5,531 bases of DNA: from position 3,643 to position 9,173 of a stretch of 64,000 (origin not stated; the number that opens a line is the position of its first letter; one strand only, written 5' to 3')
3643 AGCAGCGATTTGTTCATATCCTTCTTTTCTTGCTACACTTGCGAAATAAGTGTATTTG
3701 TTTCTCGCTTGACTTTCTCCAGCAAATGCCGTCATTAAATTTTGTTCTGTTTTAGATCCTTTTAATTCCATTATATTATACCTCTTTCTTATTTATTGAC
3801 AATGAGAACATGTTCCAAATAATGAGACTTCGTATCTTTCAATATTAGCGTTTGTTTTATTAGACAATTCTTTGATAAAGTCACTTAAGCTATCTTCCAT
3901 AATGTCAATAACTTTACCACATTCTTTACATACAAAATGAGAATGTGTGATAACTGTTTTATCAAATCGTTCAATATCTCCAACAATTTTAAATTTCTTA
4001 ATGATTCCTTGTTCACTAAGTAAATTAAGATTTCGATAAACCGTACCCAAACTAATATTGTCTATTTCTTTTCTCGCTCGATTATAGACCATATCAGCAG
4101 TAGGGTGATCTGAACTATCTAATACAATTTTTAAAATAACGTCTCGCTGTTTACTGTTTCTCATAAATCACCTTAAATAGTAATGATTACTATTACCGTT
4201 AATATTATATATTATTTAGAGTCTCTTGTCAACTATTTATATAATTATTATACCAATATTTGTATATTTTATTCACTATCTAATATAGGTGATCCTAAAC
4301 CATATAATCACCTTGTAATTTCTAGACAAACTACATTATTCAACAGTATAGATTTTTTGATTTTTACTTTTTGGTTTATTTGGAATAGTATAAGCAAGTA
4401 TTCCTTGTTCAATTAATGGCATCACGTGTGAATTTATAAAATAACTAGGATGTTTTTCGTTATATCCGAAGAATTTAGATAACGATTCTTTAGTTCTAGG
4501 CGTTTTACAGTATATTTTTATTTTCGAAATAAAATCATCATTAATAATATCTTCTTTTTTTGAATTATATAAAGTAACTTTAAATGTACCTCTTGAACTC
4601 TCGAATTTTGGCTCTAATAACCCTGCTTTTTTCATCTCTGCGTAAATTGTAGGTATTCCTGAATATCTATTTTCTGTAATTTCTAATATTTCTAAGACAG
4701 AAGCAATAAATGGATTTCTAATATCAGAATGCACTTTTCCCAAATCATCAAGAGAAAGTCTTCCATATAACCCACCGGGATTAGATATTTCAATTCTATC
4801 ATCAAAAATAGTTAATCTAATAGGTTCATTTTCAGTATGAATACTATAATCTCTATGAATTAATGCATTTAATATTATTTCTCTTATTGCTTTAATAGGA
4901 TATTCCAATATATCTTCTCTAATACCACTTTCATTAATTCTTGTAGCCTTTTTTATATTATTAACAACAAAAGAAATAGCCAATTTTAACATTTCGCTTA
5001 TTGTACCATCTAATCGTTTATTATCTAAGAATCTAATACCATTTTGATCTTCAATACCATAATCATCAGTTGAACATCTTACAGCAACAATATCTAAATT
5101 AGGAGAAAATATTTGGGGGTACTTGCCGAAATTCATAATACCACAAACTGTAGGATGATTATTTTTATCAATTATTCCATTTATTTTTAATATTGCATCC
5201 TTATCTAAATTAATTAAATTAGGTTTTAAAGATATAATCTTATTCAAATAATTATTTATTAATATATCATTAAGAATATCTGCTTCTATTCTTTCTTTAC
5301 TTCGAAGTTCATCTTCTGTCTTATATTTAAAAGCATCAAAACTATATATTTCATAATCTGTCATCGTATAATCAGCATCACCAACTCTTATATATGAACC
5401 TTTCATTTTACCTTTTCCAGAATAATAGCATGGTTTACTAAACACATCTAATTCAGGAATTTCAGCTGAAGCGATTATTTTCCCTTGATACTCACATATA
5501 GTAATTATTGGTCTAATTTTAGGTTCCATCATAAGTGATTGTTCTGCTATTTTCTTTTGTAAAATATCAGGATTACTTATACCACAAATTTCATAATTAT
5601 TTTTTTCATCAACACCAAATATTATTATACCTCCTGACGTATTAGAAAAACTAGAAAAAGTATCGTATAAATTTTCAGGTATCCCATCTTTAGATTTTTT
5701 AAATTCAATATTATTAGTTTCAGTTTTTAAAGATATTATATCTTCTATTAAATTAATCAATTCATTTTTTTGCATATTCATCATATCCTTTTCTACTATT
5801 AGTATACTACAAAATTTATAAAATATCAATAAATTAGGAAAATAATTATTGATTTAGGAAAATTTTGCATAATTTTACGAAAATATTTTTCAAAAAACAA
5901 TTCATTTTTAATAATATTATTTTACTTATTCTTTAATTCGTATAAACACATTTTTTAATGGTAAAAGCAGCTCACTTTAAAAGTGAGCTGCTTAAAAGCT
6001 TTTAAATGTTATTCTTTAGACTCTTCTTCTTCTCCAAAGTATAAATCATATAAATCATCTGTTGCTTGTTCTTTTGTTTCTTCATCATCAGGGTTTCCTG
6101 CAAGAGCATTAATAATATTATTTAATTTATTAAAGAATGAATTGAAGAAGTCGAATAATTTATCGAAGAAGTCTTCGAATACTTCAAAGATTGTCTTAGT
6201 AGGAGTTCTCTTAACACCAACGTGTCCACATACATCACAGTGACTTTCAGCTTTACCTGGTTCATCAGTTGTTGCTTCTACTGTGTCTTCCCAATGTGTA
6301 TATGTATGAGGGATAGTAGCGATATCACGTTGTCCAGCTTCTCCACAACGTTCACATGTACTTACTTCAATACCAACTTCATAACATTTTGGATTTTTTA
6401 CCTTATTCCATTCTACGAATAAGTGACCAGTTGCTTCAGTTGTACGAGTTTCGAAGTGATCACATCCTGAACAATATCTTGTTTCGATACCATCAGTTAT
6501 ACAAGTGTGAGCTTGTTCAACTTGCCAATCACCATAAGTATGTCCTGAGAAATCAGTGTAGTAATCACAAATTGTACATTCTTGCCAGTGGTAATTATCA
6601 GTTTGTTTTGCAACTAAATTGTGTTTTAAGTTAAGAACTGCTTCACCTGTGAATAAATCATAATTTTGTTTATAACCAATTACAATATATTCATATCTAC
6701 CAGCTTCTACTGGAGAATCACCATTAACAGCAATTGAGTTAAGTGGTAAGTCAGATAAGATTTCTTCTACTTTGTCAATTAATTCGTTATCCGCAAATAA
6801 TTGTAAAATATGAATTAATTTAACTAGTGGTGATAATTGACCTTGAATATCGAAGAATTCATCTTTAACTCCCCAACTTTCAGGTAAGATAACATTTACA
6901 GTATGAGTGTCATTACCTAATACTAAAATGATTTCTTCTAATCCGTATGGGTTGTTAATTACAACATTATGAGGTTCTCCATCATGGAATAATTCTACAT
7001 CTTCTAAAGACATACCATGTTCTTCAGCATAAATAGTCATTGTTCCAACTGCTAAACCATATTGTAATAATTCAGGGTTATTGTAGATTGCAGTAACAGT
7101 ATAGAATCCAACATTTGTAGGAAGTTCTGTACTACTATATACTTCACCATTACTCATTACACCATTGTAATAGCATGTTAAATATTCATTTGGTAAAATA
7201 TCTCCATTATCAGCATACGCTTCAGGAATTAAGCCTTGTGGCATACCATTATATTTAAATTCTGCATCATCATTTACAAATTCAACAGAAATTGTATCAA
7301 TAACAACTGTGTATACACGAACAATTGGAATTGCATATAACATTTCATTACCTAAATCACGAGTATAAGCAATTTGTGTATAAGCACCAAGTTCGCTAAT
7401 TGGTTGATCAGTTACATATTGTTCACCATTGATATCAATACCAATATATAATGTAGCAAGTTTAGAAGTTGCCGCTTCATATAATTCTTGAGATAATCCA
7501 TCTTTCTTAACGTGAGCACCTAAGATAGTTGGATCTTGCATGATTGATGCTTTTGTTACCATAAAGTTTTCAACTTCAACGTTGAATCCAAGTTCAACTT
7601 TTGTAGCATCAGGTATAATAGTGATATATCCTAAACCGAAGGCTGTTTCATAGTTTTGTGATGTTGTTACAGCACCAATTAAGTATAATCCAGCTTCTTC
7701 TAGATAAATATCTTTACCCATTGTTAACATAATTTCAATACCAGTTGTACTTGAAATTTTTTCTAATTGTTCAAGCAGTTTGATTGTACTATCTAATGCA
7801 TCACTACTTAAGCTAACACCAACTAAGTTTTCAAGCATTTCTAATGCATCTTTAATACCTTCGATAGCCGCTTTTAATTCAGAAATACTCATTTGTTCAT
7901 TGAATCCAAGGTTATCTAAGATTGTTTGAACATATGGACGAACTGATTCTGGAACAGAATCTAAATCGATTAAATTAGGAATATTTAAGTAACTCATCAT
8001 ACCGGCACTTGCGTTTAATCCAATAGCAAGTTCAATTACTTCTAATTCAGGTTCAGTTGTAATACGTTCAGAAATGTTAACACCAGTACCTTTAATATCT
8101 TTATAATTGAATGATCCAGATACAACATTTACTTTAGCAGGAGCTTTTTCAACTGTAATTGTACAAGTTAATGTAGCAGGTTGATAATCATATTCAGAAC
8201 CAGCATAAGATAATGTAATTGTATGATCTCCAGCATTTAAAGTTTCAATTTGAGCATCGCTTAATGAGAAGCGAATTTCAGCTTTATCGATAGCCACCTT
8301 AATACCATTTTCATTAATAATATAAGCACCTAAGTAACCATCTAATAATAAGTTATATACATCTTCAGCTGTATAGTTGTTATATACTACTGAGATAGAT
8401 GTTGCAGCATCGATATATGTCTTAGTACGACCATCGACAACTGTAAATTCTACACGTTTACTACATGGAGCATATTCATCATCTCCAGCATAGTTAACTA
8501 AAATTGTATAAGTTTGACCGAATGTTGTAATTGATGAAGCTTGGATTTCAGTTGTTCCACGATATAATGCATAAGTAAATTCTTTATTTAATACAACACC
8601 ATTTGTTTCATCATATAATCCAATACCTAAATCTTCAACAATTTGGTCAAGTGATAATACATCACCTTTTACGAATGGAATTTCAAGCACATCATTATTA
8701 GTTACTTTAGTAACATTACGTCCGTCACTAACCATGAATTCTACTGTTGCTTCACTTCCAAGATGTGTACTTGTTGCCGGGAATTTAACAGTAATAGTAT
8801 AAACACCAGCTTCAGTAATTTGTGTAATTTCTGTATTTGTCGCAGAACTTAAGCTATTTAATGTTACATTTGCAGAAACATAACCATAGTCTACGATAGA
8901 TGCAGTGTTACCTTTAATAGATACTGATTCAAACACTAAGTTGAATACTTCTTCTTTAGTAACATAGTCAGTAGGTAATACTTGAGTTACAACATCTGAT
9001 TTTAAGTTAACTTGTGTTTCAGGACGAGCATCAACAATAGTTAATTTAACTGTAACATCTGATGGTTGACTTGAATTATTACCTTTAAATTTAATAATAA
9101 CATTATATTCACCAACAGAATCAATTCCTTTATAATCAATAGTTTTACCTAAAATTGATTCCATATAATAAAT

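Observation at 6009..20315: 14.3 kb single-ORF gene for a 4768-aa repeat adhesin with about 35-40 tandem ~100-aa modules ending in a D-x-R hinge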

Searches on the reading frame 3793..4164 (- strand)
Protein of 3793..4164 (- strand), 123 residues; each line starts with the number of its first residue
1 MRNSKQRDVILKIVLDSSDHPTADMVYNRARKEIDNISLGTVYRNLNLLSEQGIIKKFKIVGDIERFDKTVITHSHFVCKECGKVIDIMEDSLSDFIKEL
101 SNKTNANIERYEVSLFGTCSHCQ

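Call 8: search_protein_families(library=pfam, proteins=[window:3793-4164:-], max_evalue=0.001)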
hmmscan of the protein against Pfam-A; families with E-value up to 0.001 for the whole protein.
window:3793-4164:- (123 aa): 1 family
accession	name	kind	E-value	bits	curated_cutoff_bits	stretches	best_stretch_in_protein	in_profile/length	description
PF01475.25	FUR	-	5.3e-30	104.5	23.1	1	1-115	4-120/121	Ferric uptake regulator family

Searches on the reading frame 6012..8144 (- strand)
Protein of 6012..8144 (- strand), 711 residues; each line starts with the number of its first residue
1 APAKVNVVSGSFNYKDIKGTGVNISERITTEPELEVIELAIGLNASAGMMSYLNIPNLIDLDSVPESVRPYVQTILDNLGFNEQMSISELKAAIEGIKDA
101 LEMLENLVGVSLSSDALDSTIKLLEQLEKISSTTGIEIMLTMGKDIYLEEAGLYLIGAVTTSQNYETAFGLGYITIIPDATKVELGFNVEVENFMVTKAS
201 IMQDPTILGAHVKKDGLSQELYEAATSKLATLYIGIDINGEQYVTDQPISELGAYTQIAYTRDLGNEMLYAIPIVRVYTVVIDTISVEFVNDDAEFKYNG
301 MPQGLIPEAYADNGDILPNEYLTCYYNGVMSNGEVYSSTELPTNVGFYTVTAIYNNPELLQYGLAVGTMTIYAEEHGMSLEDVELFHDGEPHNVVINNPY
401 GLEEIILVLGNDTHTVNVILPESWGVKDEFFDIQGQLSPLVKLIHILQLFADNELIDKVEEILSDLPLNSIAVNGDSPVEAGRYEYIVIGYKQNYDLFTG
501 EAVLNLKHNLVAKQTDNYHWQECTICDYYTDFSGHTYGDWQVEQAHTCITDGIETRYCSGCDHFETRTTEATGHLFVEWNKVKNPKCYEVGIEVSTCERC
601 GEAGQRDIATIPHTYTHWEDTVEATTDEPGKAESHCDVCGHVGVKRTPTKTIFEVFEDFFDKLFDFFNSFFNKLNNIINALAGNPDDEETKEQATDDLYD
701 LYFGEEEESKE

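Call 52: search_protein_families(library=pfam, proteins=[window:6012-8144:-], max_evalue=1)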
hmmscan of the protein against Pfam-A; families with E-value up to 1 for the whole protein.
window:6012-8144:- (711 aa): 0 families

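Call 53: find_homologous_proteins(query=window:6012-8144:-, max_evalue=0.001)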
Query window:6012-8144:- (711 aa): 1 proteins with E <= 0.001 among 8000 candidates.
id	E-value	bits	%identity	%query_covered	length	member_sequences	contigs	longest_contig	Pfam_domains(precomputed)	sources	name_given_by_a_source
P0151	1.5e-39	154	26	86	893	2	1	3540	-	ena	-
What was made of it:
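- Tried and rejected: The 711-aa C-terminal query found one fragment (call 53).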

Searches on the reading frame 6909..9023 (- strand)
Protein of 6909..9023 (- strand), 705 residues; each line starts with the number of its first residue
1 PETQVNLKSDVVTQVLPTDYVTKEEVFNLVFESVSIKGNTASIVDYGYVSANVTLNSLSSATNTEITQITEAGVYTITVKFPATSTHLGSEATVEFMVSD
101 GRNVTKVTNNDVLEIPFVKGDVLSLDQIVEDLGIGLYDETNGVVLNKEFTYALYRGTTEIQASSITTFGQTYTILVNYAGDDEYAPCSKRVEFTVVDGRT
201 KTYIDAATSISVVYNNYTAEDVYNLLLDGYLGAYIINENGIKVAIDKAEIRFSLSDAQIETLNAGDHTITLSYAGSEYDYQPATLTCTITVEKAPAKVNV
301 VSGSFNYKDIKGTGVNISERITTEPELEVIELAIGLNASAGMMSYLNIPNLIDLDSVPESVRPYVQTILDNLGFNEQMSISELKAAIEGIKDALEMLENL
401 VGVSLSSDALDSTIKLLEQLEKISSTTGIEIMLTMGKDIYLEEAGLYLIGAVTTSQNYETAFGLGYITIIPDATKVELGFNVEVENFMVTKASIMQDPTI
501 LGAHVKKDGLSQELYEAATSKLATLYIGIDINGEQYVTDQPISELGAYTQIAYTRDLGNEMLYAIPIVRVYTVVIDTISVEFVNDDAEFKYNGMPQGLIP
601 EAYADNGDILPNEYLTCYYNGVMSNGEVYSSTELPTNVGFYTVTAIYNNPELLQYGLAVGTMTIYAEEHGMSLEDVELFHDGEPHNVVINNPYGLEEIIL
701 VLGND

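Call 39: find_related_loci(query=A5, collection=genome_contigs, flank=3000)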
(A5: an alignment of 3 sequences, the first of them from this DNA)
Query A5 (705 aa) in genome_contigs; peptide patterns used: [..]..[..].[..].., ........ (x = any residue, [..] = any of these).
82 stretches matched a pattern; 4 encode a relative of the query (tblastn E <= 1e-3); 4 distinct loci.
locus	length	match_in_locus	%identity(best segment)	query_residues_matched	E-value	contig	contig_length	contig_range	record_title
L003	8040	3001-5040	36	1-675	9e-125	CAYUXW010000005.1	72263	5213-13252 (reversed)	MAG TPA_asm: uncultured Erysipelotrichaceae bacterium isolate binchicken_co45_579 genome assembly, contig: NODE_393_leng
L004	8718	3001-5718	34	168-705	4e-84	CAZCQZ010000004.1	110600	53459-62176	MAG TPA_asm: uncultured Eubacteriales bacterium isolate SRP225648_co1_125 genome assembly, contig: NODE_189_length_11060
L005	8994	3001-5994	32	69-682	2e-78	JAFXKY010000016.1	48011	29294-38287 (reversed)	MAG: Eubacteriaceae bacterium isolate RGIG6509 Sheep_Rectum.Co__c1178942, whole genome shotgun sequence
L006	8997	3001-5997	28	68-702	3e-44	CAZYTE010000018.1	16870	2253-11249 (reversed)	MAG TPA_asm: uncultured Oscillospiraceae bacterium isolate SRP315200_co2_235 genome assembly, contig: NODE_3536_length_1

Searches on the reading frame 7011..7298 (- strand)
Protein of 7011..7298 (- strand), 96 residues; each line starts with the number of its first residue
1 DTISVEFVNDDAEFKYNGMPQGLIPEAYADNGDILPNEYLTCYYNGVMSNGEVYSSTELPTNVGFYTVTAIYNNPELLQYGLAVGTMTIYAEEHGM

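Call 64: search_protein_families(library=pfam, proteins=[window:7011-7298:-], max_evalue=10)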
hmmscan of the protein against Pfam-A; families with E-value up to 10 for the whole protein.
seq(96 aa): 1 family
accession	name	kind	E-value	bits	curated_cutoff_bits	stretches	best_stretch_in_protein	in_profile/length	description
PF18887.5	MBG_3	-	0.03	14.8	25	1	56-90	37-69/72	MBG domain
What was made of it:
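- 7029..7133 (-): aa 4395-4429: sub-threshold MBG_3 match. E 0.03, 14.8 bits, cut-off 25 (call 64).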

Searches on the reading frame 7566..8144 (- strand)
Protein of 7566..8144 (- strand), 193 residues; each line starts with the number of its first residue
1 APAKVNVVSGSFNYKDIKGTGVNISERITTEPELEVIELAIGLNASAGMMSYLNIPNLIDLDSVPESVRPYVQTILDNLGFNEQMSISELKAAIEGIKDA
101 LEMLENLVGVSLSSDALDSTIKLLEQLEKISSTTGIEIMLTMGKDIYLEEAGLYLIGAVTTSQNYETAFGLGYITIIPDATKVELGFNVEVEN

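Call 64: search_protein_families(library=pfam, proteins=[window:7566-8144:-], max_evalue=10)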
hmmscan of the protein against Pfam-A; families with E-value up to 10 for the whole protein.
seq(193 aa): 1 family
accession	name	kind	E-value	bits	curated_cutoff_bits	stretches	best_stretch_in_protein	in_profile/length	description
PF18121.7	TFA2_Winged_2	-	0.11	12.6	26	1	82-106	15-39/60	TFA2 Winged helix domain 2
